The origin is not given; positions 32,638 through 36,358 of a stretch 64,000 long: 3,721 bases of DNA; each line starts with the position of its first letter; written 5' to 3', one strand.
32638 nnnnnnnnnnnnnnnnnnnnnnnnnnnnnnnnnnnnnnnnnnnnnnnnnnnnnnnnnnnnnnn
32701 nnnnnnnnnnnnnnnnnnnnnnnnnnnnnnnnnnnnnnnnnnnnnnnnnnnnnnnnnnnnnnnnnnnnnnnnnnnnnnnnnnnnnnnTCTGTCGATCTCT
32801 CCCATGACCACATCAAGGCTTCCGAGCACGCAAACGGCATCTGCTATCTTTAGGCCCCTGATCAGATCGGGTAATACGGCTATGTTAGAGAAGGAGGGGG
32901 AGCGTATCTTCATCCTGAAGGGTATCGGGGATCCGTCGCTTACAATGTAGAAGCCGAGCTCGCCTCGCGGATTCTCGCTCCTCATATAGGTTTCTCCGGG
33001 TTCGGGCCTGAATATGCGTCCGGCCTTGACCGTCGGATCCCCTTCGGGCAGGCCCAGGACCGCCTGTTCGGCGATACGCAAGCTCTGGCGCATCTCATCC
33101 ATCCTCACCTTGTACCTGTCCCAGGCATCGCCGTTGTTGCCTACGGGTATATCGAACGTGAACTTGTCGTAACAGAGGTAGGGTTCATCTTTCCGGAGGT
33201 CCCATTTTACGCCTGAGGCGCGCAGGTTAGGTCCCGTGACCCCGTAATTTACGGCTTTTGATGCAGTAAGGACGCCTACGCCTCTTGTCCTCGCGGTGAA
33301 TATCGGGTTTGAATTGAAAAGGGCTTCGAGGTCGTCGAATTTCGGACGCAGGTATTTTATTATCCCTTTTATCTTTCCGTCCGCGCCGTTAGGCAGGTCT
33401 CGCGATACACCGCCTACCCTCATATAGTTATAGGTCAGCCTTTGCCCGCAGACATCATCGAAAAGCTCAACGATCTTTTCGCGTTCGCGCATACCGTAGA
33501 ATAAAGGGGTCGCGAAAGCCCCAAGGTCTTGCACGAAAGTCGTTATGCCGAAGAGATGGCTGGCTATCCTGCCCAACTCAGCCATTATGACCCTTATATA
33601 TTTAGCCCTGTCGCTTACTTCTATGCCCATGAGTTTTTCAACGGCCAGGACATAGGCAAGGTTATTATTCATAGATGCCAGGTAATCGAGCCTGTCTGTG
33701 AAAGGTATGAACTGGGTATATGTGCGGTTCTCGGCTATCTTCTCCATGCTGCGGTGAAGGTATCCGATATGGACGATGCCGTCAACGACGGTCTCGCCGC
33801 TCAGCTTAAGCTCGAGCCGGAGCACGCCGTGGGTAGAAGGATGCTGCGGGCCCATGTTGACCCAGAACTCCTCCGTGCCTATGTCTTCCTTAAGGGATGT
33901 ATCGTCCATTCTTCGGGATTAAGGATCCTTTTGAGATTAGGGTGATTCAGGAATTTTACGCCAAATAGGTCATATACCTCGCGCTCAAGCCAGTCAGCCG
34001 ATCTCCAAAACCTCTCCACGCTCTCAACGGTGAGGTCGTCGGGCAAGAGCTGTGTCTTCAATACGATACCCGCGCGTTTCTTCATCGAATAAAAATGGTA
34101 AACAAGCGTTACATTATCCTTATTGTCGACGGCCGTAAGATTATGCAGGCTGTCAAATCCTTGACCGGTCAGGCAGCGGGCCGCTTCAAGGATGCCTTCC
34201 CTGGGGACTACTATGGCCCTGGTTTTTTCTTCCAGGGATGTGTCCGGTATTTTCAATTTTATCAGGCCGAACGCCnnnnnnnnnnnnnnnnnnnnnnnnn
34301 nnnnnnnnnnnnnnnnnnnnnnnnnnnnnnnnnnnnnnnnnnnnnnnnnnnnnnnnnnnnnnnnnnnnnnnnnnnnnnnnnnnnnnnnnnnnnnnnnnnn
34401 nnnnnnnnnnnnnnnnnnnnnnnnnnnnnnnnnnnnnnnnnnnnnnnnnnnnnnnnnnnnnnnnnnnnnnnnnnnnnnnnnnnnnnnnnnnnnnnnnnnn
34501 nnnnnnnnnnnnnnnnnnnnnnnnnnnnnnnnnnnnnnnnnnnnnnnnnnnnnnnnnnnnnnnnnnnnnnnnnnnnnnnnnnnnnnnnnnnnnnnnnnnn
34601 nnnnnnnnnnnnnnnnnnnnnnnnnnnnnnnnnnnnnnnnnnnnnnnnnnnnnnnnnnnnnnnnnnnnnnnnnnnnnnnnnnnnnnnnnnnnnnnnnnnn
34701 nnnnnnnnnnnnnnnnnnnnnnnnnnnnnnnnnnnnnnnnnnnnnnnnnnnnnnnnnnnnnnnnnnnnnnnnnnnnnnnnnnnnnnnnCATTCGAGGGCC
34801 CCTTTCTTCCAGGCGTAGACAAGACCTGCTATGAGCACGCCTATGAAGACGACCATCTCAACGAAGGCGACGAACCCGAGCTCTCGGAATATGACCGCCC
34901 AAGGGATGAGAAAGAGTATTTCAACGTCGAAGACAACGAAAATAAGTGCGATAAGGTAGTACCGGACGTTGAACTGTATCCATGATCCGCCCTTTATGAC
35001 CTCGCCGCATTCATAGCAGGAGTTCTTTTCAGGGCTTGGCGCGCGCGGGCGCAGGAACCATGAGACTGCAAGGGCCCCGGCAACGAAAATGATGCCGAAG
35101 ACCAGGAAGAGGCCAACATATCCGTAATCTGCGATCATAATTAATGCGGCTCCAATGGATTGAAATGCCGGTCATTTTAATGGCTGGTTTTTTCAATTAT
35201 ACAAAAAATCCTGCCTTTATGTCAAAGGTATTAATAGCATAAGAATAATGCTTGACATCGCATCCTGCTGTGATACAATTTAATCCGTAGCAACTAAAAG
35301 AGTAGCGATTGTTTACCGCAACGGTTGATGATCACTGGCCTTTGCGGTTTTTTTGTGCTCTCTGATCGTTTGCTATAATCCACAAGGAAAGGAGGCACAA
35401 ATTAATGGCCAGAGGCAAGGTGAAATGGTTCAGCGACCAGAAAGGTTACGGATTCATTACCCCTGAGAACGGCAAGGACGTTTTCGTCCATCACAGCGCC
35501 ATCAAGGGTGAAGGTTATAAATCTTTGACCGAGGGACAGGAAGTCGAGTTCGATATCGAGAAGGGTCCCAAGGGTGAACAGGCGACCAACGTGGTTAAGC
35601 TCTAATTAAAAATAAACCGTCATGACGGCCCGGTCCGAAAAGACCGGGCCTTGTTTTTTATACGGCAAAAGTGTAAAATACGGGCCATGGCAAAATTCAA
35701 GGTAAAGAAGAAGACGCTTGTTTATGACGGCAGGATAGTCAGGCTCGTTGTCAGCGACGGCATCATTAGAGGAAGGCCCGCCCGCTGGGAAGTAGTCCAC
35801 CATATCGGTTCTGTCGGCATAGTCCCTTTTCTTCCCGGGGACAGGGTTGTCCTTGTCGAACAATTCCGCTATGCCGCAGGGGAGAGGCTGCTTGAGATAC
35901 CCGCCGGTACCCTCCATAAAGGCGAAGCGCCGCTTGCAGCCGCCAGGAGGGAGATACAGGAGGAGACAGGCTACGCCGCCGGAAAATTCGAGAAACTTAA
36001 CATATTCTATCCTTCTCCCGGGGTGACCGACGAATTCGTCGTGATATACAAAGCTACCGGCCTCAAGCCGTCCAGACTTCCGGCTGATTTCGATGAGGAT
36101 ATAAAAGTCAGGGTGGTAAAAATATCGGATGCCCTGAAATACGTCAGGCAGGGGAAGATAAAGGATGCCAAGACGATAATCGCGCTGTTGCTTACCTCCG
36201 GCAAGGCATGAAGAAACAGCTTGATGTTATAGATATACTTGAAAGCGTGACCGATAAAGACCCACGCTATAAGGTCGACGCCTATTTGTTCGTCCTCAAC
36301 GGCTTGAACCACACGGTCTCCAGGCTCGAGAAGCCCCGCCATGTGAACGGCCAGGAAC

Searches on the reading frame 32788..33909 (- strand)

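Call 40: search_protein_families(library=pfam, proteins=[window:32788-33909:-], max_evalue=0.00001)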
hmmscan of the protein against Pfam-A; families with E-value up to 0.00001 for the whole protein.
window:32788-33909:- (374 aa): 1 family
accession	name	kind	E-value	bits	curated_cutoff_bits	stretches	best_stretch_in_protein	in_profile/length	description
PF00346.24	Complex1_49kDa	-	1.1e-95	320.2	24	2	128-299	1-171/271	Respiratory-chain NADH dehydrogenase, 49 Kd subunit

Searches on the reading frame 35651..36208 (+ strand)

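Call 40: search_protein_families(library=pfam, proteins=[window:35651-36208:+], max_evalue=0.00001)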
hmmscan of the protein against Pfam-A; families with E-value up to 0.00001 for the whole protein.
window:35651-36208:+ (186 aa): 1 family
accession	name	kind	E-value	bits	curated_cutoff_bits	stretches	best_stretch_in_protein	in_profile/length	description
PF00293.34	NUDIX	-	3.1e-16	60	21.1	1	53-165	4-123/134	NUDIX domain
